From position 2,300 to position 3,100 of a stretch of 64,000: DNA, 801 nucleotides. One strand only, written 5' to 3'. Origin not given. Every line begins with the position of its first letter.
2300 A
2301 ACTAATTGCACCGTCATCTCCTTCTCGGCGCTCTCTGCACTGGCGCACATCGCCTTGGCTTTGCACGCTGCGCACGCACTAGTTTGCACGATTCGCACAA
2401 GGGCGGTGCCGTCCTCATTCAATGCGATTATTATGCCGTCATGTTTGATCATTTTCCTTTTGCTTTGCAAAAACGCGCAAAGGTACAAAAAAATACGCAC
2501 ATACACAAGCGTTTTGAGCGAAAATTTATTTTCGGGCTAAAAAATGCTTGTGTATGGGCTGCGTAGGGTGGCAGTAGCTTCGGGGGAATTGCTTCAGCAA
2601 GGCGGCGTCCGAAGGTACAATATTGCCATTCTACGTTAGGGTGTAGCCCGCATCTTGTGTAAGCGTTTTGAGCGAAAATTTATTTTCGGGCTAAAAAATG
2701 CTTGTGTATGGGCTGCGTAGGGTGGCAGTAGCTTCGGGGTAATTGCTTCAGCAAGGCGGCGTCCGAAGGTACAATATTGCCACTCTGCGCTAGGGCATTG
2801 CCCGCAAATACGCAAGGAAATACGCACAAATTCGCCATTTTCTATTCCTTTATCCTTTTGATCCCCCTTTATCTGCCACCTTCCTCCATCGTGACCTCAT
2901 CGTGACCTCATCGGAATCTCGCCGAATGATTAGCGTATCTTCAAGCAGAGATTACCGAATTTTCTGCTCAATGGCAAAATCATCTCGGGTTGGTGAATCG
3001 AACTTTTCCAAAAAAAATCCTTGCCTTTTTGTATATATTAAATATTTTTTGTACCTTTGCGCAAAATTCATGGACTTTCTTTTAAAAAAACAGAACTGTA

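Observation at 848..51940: Degenerate short tandem word arrays occupy most spacers, and several words are shared between distant loci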

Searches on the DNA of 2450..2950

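Call 76: search_rna_families(source=window, start=2450, end=2950, threshold=evalue, max_evalue=0.01)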
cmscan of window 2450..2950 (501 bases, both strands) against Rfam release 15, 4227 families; matches with E-value up to 0.01: 0.
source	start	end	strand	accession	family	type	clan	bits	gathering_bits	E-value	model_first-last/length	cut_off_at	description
